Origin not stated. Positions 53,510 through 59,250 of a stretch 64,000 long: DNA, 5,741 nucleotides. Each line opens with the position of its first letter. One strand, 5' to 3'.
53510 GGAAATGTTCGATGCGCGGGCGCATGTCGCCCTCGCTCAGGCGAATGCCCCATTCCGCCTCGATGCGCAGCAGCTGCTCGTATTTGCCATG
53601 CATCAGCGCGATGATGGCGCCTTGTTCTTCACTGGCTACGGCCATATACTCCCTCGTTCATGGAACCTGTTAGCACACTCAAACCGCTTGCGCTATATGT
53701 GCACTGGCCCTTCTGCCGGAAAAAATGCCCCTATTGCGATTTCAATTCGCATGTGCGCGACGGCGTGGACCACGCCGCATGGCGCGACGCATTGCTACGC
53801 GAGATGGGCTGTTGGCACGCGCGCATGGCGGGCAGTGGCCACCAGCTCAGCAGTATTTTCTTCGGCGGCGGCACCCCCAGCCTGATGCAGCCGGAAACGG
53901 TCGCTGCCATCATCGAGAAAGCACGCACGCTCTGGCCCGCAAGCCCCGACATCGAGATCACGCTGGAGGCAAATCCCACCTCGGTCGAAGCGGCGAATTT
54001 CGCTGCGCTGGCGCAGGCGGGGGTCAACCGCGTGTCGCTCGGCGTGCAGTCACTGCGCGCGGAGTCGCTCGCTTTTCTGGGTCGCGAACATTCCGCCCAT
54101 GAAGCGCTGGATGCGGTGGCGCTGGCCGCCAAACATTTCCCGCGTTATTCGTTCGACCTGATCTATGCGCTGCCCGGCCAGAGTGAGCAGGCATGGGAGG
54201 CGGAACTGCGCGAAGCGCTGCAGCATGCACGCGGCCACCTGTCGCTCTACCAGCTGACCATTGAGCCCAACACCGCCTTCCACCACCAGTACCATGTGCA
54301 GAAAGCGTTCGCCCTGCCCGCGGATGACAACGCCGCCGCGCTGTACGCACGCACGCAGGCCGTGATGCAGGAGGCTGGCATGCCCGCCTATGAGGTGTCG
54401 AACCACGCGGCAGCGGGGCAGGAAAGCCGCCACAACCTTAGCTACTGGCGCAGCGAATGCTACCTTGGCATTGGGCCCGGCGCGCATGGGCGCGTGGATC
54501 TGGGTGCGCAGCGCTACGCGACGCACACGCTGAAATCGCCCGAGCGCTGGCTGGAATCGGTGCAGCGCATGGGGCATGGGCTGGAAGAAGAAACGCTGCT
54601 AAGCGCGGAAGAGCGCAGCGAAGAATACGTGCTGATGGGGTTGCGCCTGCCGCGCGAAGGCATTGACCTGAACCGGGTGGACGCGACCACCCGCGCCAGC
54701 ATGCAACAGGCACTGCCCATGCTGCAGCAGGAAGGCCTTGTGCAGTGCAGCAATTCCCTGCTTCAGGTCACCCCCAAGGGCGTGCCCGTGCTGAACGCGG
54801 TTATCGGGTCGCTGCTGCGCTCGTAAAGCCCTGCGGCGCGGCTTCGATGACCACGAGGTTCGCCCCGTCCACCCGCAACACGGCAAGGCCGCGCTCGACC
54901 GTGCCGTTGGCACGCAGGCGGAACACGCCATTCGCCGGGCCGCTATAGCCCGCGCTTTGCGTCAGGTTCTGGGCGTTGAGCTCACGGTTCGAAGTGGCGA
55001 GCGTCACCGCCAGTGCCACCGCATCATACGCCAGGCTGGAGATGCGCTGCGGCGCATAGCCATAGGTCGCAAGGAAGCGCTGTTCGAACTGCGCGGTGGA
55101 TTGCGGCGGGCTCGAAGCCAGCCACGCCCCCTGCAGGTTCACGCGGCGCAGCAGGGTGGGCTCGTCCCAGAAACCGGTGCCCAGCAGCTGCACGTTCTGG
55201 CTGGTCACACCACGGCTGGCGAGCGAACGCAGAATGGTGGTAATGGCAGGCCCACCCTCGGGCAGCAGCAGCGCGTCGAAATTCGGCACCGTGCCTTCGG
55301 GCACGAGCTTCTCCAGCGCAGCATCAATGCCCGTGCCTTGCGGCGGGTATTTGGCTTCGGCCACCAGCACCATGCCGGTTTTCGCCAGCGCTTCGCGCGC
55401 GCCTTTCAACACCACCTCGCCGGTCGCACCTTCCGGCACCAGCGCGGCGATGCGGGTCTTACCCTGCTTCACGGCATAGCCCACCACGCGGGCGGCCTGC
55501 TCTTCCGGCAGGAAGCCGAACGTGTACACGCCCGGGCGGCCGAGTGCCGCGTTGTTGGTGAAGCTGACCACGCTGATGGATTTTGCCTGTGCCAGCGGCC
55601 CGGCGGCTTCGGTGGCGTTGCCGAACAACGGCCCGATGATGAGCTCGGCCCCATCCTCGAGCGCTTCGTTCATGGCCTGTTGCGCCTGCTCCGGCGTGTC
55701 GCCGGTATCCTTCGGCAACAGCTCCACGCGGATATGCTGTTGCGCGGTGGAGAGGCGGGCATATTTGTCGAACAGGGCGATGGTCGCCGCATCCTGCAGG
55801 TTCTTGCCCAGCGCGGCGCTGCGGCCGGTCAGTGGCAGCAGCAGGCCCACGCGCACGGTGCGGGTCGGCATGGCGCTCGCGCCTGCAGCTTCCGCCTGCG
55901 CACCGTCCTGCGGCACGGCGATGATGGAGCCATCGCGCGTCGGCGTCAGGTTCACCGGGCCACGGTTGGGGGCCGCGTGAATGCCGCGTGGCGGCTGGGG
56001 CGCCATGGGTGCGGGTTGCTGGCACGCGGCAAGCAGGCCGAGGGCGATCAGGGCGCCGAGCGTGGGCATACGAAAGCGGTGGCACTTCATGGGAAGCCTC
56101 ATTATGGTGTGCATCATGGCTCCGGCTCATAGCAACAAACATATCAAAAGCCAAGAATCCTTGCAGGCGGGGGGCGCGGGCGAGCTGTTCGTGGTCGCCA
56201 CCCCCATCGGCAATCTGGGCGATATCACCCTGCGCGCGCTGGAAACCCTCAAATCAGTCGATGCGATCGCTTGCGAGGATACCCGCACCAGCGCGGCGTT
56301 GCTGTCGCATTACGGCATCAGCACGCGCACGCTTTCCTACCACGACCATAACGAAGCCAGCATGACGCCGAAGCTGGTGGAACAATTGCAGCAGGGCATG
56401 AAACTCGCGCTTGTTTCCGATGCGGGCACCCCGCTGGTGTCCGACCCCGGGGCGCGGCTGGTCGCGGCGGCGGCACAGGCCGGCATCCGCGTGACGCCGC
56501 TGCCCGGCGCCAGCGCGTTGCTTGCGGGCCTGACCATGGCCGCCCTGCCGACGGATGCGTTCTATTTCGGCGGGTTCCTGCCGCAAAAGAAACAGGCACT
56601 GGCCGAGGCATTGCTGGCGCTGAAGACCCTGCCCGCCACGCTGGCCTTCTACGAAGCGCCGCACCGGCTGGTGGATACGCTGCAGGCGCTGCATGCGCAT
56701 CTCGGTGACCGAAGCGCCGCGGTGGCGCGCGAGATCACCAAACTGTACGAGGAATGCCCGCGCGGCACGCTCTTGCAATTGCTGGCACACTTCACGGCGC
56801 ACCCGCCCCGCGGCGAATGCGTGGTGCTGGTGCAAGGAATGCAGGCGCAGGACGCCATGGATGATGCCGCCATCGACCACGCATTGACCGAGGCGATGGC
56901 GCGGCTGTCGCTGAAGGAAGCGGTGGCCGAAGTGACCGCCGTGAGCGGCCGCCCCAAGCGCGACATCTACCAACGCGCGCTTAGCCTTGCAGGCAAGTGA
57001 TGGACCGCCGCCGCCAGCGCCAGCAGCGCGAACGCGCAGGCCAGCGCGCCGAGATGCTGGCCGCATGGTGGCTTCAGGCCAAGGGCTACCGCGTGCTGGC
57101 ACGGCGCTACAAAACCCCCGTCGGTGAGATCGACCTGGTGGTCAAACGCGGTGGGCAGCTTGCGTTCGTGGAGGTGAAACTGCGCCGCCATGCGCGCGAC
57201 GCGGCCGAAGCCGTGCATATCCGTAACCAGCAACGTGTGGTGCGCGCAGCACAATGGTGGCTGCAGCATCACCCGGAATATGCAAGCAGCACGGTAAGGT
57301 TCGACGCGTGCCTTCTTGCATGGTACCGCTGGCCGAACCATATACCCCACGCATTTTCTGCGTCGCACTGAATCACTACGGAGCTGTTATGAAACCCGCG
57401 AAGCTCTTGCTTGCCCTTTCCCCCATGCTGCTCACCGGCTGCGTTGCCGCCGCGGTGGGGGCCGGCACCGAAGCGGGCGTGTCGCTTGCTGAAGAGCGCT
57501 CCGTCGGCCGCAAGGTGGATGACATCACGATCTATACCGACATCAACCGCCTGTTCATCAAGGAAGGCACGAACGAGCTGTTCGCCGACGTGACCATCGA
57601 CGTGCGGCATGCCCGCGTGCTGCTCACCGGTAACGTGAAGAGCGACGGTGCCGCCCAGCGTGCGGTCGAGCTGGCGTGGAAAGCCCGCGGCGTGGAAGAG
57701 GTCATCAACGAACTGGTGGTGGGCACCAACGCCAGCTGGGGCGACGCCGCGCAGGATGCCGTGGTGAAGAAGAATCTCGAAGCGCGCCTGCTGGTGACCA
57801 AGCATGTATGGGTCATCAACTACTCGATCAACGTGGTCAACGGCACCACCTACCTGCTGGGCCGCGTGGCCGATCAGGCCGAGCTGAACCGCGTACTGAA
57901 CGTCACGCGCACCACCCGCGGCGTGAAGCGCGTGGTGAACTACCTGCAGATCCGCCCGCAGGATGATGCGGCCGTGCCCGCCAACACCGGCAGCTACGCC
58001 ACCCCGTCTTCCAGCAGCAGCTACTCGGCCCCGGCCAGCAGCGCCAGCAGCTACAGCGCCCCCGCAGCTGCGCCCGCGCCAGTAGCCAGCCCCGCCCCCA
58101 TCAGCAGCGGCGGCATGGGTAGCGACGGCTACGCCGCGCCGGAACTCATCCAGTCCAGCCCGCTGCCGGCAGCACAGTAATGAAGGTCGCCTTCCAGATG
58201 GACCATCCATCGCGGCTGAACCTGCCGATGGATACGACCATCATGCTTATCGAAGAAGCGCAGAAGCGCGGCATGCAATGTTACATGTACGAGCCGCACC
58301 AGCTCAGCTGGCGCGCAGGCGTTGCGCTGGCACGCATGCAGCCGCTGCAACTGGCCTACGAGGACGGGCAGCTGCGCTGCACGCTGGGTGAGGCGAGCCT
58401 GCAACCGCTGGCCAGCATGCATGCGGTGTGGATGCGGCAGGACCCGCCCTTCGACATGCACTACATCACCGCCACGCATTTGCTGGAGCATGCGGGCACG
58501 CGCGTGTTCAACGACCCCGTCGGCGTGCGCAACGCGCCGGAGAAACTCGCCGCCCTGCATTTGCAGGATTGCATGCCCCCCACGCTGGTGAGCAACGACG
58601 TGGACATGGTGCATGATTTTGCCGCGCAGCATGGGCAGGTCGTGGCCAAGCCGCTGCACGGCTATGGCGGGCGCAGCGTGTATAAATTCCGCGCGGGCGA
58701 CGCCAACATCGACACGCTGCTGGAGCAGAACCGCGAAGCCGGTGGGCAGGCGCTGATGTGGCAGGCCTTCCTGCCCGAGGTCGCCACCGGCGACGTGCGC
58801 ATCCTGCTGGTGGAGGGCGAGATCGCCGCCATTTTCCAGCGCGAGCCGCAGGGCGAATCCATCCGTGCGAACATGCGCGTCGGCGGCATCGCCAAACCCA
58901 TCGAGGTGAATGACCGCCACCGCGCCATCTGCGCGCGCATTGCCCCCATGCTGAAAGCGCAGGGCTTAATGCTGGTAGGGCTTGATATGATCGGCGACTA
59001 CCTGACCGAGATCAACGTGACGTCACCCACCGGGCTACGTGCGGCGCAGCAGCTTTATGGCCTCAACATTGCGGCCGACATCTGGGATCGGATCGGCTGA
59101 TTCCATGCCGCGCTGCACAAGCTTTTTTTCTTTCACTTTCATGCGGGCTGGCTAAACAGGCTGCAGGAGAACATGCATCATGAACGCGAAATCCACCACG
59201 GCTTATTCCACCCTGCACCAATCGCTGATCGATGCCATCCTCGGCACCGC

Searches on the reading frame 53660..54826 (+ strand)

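Call 15: search_protein_families(library=pfam, proteins=[window:53660-54826:+], max_evalue=0.001)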
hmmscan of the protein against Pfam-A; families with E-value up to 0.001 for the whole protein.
window:53660-54826:+ (388 aa): 2 families
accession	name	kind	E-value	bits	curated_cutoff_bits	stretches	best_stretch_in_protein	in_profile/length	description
PF04055.27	Radical_SAM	-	2.1e-24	87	29.5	1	13-183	1-163/166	Radical SAM superfamily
PF06969.22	HemN_C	-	9.5e-10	38.8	24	1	314-376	1-66/67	HemN C-terminal domain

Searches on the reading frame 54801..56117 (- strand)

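Call 15: search_protein_families(library=pfam, proteins=[window:54801-56117:-], max_evalue=0.001)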
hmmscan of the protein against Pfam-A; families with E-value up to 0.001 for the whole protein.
window:54801-56117:- (438 aa): 4 families
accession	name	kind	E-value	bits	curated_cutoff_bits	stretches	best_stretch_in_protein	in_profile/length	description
PF13458.12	Peripla_BP_6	-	3.3e-37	129.4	31.7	1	87-418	1-341/343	Periplasmic binding protein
PF04348.19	LppC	-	4.4e-10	39.2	28.8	1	86-239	217-365/563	LppC putative lipoprotein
PF01094.35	ANF_receptor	-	1e-07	31.8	25.4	1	108-377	3-294/353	Receptor family ligand binding region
PF13407.12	Peripla_BP_4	-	7.3e-06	26.2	35.1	1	127-307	27-210/258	Periplasmic binding protein domain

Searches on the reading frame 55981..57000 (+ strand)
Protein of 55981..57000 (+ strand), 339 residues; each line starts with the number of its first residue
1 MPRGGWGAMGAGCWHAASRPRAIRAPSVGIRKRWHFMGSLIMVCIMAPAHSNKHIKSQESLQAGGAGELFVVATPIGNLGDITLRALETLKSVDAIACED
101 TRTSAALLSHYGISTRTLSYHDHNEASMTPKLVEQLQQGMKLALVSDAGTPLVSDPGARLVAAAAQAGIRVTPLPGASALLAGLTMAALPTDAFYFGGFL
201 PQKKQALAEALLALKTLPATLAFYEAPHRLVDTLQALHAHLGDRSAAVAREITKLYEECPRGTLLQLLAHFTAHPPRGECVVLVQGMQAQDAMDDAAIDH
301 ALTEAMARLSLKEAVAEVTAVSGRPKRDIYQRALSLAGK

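Call 15: search_protein_families(library=pfam, proteins=[window:55981-57000:+], max_evalue=0.001)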
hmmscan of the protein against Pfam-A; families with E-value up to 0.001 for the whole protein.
window:55981-57000:+ (339 aa): 2 families
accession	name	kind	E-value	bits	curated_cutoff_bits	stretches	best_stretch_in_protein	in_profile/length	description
PF00590.25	TP_methylase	-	3e-28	99.6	27.8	1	69-265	2-209/212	Tetrapyrrole (Corrin/Porphyrin) Methylases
PF23016.2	RsmI_C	-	8.5e-13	48.4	27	1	293-336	2-45/46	RsmI C-terminal HTH domain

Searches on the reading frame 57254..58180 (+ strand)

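Call 15: search_protein_families(library=pfam, proteins=[window:57254-58180:+], max_evalue=0.001)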
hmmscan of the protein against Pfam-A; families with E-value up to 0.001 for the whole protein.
window:57254-58180:+ (308 aa): 1 family
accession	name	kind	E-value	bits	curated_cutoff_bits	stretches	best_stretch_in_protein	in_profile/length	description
PF04972.22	BON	-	1.1e-19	70.9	27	2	111-157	22-68/69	BON domain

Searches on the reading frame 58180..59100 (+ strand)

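Call 15: search_protein_families(library=pfam, proteins=[window:58180-59100:+], max_evalue=0.001)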
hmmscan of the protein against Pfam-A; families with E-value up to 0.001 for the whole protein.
window:58180-59100:+ (306 aa): 4 families
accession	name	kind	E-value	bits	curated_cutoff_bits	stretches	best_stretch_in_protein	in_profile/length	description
PF02955.21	GSH-S_ATP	-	3.4e-56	189.9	23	1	121-292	1-173/175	Prokaryotic glutathione synthetase, ATP-grasp domain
PF02951.20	GSH-S_N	-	1.6e-37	128.6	21.3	1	1-117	1-119/119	Prokaryotic glutathione synthetase, N-terminal domain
PF08443.16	RimK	-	6.4e-12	45.9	21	1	153-304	42-187/188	RimK-like ATP-grasp domain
PF14398.11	ATPgrasp_YheCD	-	3.5e-05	23.6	26.8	1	127-176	24-73/255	YheC/D like ATP-grasp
